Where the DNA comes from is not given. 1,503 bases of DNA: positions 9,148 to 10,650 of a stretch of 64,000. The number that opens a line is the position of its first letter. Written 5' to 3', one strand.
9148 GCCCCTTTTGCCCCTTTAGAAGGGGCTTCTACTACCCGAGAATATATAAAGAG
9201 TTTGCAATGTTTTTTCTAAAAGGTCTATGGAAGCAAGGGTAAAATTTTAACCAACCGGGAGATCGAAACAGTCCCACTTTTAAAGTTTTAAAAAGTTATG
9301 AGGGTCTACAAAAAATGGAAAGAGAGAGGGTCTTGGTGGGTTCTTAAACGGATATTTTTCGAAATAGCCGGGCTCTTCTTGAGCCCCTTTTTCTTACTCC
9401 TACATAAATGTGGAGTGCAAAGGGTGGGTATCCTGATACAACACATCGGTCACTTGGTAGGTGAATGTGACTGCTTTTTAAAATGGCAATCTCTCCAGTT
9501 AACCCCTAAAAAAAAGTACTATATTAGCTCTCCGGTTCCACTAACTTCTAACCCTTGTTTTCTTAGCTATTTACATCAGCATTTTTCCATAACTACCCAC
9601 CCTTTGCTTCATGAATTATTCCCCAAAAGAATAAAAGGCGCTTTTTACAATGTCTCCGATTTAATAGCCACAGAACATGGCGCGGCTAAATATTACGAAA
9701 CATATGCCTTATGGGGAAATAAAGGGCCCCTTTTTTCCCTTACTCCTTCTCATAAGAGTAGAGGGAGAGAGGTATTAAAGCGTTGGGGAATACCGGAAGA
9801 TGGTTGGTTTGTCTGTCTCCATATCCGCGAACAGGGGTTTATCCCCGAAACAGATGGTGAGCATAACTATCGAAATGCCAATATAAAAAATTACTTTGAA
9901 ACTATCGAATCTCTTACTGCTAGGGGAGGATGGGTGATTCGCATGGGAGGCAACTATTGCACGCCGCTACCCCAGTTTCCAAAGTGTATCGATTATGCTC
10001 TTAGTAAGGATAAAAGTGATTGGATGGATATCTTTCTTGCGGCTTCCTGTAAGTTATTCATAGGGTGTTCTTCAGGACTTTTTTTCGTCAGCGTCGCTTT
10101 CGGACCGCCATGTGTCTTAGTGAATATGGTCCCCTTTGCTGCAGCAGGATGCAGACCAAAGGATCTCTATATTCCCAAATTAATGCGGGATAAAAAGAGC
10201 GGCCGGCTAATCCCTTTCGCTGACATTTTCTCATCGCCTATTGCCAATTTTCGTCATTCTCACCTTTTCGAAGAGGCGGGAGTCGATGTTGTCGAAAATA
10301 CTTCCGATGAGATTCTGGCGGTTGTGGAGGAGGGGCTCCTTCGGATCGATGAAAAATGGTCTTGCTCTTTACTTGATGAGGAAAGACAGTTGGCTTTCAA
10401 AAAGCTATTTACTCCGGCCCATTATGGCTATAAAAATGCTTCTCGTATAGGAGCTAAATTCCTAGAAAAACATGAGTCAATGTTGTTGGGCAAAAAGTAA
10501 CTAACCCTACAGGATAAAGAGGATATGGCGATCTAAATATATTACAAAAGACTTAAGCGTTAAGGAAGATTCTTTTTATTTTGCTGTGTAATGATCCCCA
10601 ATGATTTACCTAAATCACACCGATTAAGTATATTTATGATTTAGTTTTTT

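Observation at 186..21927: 22-kb, 23-gene nucleotide-sugar tailoring cluster with no canonical assembly or export genes in view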

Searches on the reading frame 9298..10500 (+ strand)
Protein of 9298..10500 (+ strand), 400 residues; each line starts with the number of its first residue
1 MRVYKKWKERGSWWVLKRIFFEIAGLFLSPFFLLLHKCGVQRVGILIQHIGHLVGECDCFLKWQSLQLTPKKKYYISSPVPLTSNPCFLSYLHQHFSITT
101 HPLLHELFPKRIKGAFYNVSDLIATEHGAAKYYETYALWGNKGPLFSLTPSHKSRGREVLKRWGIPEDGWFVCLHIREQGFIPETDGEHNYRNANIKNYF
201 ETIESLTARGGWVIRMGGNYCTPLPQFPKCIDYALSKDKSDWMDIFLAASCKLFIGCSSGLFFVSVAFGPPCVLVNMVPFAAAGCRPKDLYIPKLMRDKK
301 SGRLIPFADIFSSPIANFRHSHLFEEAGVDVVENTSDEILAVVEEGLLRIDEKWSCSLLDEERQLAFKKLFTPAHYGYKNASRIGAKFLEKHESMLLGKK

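Call 5: search_protein_families(library=pfam, proteins=[window:9298-10500:+], max_evalue=0.001)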
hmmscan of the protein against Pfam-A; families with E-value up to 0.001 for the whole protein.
window:9298-10500:+ (400 aa): 0 families

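Call 8: search_protein_families(library=ncbifam, proteins=[window:9298-10500:+], max_evalue=0.01)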
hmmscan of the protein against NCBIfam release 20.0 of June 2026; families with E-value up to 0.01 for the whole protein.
window:9298-10500:+ (400 aa): 1 family
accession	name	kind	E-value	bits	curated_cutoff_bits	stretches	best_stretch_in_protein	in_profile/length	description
TIGR04372.1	glycosyl_04372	domain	4e-64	215.9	45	1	169-371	1-207/207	TIGR04372 family glycosyltransferase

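Call 15: find_homologous_proteins(query=window:9298-10500:+, max_evalue=0.001)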
Query window:9298-10500:+ (400 aa): 167 proteins with E <= 0.001 among 3972 candidates; the best 120 are listed.
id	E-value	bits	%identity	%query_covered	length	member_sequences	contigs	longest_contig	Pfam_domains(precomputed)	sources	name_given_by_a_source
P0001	7.6e-282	952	100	100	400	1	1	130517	-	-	-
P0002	1.7e-121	424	47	98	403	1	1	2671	-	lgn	-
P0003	1.7e-119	418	52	90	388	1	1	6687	-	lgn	-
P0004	3.0e-119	417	47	100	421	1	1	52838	-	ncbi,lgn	-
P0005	3.9e-118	413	47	99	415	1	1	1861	-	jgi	-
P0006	9.9e-109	382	44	98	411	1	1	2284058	-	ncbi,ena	-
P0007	4.7e-108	380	46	96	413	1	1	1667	-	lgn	-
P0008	3.1e-106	374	42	98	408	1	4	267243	-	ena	-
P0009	4.8e-98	347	54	70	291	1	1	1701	-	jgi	jgi:putative glycosyltransferase (TIGR04372 family)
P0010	2.1e-78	282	41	92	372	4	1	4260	-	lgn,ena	-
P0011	4.3e-76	275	36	95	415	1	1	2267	-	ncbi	-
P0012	1.9e-75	272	39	87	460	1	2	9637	-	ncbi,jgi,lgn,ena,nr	ncbi:MAG TPA: TIGR04372 family glycosyltransferase [Gemmataceae bacterium]|nr:TIGR04372 family glyco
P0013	5.0e-75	271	38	98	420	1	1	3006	-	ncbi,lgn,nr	ncbi:MAG TPA: TIGR04372 family glycosyltransferase [Gammaproteobacteria bacterium]|nr:TIGR04372 fami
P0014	1.5e-74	269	39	88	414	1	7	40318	-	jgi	jgi:putative glycosyltransferase (TIGR04372 family)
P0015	1.3e-72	263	38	87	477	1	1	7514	-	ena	-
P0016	1.7e-71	259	36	89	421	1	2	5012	-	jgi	jgi:putative glycosyltransferase (TIGR04372 family)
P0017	4.2e-71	258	35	93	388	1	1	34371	-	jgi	jgi:putative glycosyltransferase (TIGR04372 family)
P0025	1.4e-68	250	36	93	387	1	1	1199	-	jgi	jgi:putative glycosyltransferase (TIGR04372 family)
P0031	1.9e-63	233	36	92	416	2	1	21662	-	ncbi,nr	ncbi:MAG: TIGR04372 family glycosyltransferase [Deltaproteobacteria bacterium]|nr:TIGR04372 family g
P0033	1.5e-62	230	34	99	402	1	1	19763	-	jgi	jgi:putative glycosyltransferase (TIGR04372 family)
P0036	1.6e-61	227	36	86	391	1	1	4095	-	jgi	jgi:putative glycosyltransferase (TIGR04372 family)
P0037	1.8e-61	226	35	96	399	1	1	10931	-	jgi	jgi:putative glycosyltransferase (TIGR04372 family)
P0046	4.8e-60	222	34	95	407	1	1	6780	-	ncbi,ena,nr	ncbi:TIGR04372 family glycosyltransferase [Candidatus Pacearchaeota archaeon]|nr:TIGR04372 family gl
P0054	2.2e-57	213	34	96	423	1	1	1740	-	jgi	jgi:putative glycosyltransferase (TIGR04372 family)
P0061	1.0e-55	207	37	77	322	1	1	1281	-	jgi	jgi:putative glycosyltransferase (TIGR04372 family)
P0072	2.2e-53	200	34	88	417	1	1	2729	-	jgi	jgi:putative glycosyltransferase (TIGR04372 family)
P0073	2.7e-53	199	35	85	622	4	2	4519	PF13431.13,PF23914.2,PF13414.13,PF13176.13,PF13428.13,PF14559.13,PF13371.13,PF00515.35,PF12895.14,PF13424.13,PF21033.5,PF13432.13,PF13181.13,PF07719.24,PF13174.13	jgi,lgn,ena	jgi:putative glycosyltransferase (TIGR04372 family)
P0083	1.0e-51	194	33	92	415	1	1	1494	-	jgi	jgi:putative glycosyltransferase (TIGR04372 family)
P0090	1.4e-50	190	34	91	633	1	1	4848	PF13431.13,PF13414.13,PF00515.35,PF21033.5,PF13181.13,PF07719.24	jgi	jgi:putative glycosyltransferase (TIGR04372 family)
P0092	2.6e-50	190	37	80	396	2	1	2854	-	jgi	jgi:putative glycosyltransferase (TIGR04372 family)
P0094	4.9e-50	189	35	88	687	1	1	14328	PF14559.13,PF13414.13,PF13428.13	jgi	jgi:putative glycosyltransferase (TIGR04372 family)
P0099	6.5e-49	185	35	88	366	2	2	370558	-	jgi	jgi:putative glycosyltransferase (TIGR04372 family)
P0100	9.4e-49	184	30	92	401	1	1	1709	-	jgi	jgi:putative glycosyltransferase (TIGR04372 family)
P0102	4.7e-48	182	38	65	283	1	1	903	-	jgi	jgi:putative glycosyltransferase (TIGR04372 family)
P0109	7.2e-47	178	34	87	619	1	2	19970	PF23914.2,PF13414.13,PF00515.35,PF13176.13,PF13428.13,PF13181.13,PF07719.24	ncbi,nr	ncbi:MAG: TIGR04372 family glycosyltransferase [Cyanobacteria bacterium]|nr:TIGR04372 family glycosy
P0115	1.1e-45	174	33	87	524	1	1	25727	-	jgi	jgi:putative glycosyltransferase (TIGR04372 family)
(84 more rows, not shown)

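Call 16: find_encoding_contigs(protein=P0006, flank=10000, max_places=2)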
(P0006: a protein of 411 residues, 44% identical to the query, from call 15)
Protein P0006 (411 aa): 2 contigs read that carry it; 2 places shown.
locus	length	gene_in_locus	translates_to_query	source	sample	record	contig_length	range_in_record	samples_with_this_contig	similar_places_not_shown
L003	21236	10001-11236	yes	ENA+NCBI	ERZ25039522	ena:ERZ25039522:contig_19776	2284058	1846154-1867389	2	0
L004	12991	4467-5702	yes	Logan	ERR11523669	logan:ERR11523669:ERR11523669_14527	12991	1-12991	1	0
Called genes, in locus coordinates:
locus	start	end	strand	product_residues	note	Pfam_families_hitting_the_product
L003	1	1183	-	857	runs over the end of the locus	PF01751:Toprim, PF01131:Topoisom_bac, PF01396:Zn_ribbon_Top1, PF26291:SWIB_eIF2D (faint), PF02201:SWIB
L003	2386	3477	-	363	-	PF13546:DDE_5, PF01609:DDE_Tnp_1, PF13701:DDE_Tnp_1_4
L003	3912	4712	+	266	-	PF01061:ABC2_membrane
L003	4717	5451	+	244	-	PF00005:ABC_tran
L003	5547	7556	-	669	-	PF00535:Glycos_transf_2, PF00534:Glycos_transf_1, PF13692:Glyco_trans_1_4, PF13524:Glyco_trans_1_2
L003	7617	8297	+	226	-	PF13489:Methyltransf_23, PF05401:NodS (weak), PF13847:Methyltransf_31, PF08241:Methyltransf_11, PF08242:Methyltransf_12, PF13649:Methyltransf_25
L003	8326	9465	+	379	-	PF08421:Methyltransf_13, PF13489:Methyltransf_23 (weak), PF08484:Methyltransf_14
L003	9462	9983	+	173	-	PF19480:DUF6016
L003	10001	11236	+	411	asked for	-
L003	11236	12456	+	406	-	PF01266:DAO, PF06039:Mqo (faint), PF13450:NAD_binding_8 (weak)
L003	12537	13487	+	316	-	PF01073:3Beta_HSD, PF01370:Epimerase, PF02719:Polysacc_synt_2 (faint), PF04321:RmlD_sub_bind, PF13460:NAD_binding_10, PF16363:GDP_Man_Dehyd, PF07993:NAD_binding_4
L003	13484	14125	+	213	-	PF13580:SIS_2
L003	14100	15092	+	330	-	PF01370:Epimerase, PF04321:RmlD_sub_bind, PF16363:GDP_Man_Dehyd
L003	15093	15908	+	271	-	PF00456:Transketolase_N, PF13292:DXP_synthase_N (faint), PF00676:E1_dh (weak)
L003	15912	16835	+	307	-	PF02779:Transket_pyr, PF22613:Transketolase_C_1 (faint), PF02780:Transketolase_C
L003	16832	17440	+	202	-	-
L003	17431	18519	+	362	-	PF01636:APH (faint)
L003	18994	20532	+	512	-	-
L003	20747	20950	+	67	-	-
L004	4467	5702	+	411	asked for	-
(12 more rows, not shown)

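Call 17: find_encoding_contigs(protein=P0004, flank=10000, max_places=2)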
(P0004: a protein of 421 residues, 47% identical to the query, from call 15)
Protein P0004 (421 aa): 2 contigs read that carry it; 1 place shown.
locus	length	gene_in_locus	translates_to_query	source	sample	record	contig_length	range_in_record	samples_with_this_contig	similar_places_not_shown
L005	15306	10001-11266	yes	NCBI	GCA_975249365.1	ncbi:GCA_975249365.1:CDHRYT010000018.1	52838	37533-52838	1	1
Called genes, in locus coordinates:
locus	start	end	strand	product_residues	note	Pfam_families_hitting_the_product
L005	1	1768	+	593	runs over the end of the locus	-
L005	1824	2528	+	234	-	PF13489:Methyltransf_23, PF13847:Methyltransf_31, PF08241:Methyltransf_11, PF08242:Methyltransf_12, PF13649:Methyltransf_25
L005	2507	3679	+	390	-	PF08421:Methyltransf_13, PF13489:Methyltransf_23, PF08484:Methyltransf_14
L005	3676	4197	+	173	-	PF19480:DUF6016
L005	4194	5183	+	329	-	PF03706:LPG_synthase_TM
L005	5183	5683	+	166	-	-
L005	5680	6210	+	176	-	-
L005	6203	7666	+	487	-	-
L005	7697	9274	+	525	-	-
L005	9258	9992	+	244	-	PF13641:Glyco_tranf_2_3 (weak), PF00535:Glycos_transf_2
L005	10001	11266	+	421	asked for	-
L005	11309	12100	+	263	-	PF01061:ABC2_membrane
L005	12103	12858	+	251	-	PF00005:ABC_tran, PF13304:AAA_21 (faint)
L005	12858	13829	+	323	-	PF00535:Glycos_transf_2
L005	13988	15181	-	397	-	-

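Call 18: find_encoding_contigs(protein=P0008, flank=10000, max_places=2)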
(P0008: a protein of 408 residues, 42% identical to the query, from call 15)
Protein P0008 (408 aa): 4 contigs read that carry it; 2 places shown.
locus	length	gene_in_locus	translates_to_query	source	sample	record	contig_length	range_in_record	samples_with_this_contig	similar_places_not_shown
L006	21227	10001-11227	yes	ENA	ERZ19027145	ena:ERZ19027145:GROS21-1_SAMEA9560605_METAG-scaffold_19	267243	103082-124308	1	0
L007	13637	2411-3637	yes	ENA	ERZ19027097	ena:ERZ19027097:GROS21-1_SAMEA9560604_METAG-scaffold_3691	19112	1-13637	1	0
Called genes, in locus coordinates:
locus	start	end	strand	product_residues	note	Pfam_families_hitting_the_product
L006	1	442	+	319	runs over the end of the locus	PF13489:Methyltransf_23, PF08241:Methyltransf_11, PF08242:Methyltransf_12, PF13649:Methyltransf_25, PF13847:Methyltransf_31 (weak)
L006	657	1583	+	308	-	PF00535:Glycos_transf_2, PF10111:Glyco_tranf_2_2 (weak)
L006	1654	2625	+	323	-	PF01209:Ubie_methyltran, PF08241:Methyltransf_11, PF08242:Methyltransf_12, PF13649:Methyltransf_25, PF13847:Methyltransf_31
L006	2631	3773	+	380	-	PF01041:DegT_DnrJ_EryC1, PF00155:Aminotran_1_2 (weak), PF00266:Aminotran_5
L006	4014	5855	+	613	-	PF13186:SPASM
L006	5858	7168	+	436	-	PF01757:Acyl_transf_3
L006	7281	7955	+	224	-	PF13489:Methyltransf_23 (weak)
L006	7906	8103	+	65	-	-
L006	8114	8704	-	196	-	-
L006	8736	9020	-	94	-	-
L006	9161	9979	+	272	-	PF05711:TylF, PF13578:Methyltransf_24 (weak)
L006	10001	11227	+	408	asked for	-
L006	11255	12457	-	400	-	PF01266:DAO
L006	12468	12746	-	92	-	PF01909:NTP_transf_2, PF18765:Polbeta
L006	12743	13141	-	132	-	PF08780:NTase_sub_bind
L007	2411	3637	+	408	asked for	-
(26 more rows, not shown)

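Call 22: search_solved_structures(query=window:9298-10500:+, max_evalue=10)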
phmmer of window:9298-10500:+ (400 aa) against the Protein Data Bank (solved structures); distinct sequences matched with E-value up to 10: 1.
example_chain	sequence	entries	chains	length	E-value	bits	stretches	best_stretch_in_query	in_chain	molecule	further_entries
3l49_A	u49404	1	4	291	2.2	10.2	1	100-172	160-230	ABC sugar (Ribose) transporter, periplasmic substrate-binding subunit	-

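Call 25: search_solved_structures(query=A1, max_evalue=10)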
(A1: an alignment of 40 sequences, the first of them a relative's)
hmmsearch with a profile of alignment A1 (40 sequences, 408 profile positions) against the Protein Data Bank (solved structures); distinct sequences matched with E-value up to 10: 2.
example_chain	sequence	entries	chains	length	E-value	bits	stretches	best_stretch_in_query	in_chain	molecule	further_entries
1psw_A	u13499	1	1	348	0.98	11.5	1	254-282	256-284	ADP-HEPTOSE LPS HEPTOSYLTRANSFERASE II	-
5zxd_A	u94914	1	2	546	6.2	8.9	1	310-387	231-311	ATP-binding cassette sub-family F member 1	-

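Call 26: find_related_loci(query=A1, collection=genome_contigs, flank=10000)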
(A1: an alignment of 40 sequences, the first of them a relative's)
Query A1 (400 aa) in genome_contigs; peptide patterns used: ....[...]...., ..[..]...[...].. (x = any residue, [..] = any of these).
580 stretches matched a pattern; 217 encode a relative of the query (tblastn E <= 1e-3); the best 80 are kept; 80 distinct loci.
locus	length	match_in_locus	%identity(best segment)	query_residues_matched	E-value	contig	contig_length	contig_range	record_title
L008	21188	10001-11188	44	7-396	3e-110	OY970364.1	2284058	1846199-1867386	MAG: uncultured Verrucomicrobiae bacterium isolate MFD04463.bin.c.15 genome assembly, chromosome: 1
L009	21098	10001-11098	40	35-396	6e-84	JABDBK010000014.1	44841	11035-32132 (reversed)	MAG: Gammaproteobacteria bacterium isolate BWMinControl_Nextera52_MAG3 3300020766.a:Ga0207028_1027, whole genome shotgun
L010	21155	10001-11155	38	14-396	4e-83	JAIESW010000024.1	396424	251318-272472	MAG: Burkholderiales bacterium isolate co.spades.METABAT.2.5kb_110 c_000000445297, whole genome shotgun sequence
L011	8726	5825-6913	39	36-396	3e-82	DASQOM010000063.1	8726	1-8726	MAG TPA_asm: Planctomycetota bacterium isolate SMAG_U10803 k141_32551, whole genome shotgun sequence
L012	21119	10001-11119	37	26-396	1e-79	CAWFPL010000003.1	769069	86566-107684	MAG: uncultured proteobacterium isolate MFD01299.bin.1.58 genome assembly, contig: contig_21677, whole genome shotgun se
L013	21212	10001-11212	35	1-395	2e-78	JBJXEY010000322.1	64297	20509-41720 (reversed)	MAG: Burkholderiales bacterium isolate F1F2.bin.81 k127_5646277, whole genome shotgun sequence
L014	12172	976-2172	34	6-395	4e-78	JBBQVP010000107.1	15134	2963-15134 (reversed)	MAG: Burkholderiales bacterium isolate Co_metawrap_2003 Cmw_2003_k141_13892987_length_15134_cov_12.0000, whole genome sh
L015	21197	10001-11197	37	4-396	8e-78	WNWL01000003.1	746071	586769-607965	Oceanobacillus sp. HTM 045 NODE_3_length_746071_cov_525.542354, whole genome shotgun sequence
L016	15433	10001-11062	40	38-390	2e-77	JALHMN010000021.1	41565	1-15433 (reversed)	MAG: bacterium isolate Bin_33_3 c_000000004455, whole genome shotgun sequence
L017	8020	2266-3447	35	4-395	1e-76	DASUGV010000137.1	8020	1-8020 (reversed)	MAG TPA_asm: Rhodocyclaceae bacterium isolate SMAG_U1415 k141_1374402, whole genome shotgun sequence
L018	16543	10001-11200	35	3-396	1e-76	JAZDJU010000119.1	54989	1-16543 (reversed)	MAG: Candidatus Omnitrophota bacterium isolate MEGAHIT-group-0.500 k141_4158446, whole genome shotgun sequence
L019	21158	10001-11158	35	15-398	5e-76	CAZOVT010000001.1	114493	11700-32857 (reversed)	MAG TPA_asm: uncultured Coxiellaceae bacterium isolate SRP344714_co1_408 genome assembly, contig: NODE_389_length_114493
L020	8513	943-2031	36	36-396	4e-76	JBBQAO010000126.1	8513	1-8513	MAG: Burkholderiales bacterium isolate Co_metawrap_1458 Cmw_1458_k141_77978_length_8513_cov_8.8436, whole genome shotgun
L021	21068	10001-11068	37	48-400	6e-76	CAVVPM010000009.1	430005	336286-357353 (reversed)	MAG: uncultured Alphaproteobacteria bacterium isolate MFD02416.bin.2.84 genome assembly, contig: contig_21524, whole gen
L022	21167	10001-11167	37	15-398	1e-75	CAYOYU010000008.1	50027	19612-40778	MAG TPA_asm: uncultured Syntrophorhabdaceae bacterium isolate binchicken_co232_11 genome assembly, contig: NODE_1070_len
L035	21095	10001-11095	35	33-396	1e-70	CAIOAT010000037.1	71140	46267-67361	MAG: Candidatus Omnitrophica bacterium isolate AM-2014-D6_bin-627 genome assembly, contig: bin-627:37/50, whole genome s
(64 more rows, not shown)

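Call 31: predict_structure(alignment_id=A1)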
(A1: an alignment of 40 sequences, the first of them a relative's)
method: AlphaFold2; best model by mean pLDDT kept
length: 400 residues; sequences in the alignment: 40
mean_pLDDT: 95.2   pTM: 0.92
mean pLDDT of the five models: 95.2, 94.8, 94.4, 93.9, 93.7
residues with pLDDT >= 90: 363; 70-90: 35; 50-70: 2; < 50: 0
segments of 3 or more residues with pLDDT < 50: none
pLDDT, mean of each block of 10 residues (from residue 1): 88 94 92 94 94 97 97 95 96 96 89 86 87 97 97 98 98 96 88 97 98 96 97 97 98 95 97 98 97 98 98 96 98 98 98 97 98 97 98 85
secondary structure, 60 per line:
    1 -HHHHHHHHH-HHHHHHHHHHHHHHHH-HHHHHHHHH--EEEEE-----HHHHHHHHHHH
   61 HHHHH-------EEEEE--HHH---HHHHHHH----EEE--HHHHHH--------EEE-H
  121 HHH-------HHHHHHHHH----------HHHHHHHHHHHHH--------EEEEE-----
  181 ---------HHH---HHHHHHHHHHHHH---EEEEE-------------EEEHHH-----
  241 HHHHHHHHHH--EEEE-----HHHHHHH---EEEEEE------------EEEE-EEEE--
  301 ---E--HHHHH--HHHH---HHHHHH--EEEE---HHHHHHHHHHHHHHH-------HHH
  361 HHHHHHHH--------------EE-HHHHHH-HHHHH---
elements in order: H2-10 H12-27 H29-37 E40-44 H50-65 E73-77 H86-92 E97-99 H102-107 E116-118 H120-123 H131-139 H150-162 E171-175 H196-208 E212-216 E230-232 H241-250 E253-256 H262-268 E272-277 E290-293 E295-298 H307-311 H314-317 H321-326 E329-332 H336-350 H358-368 H386-391 H393-397
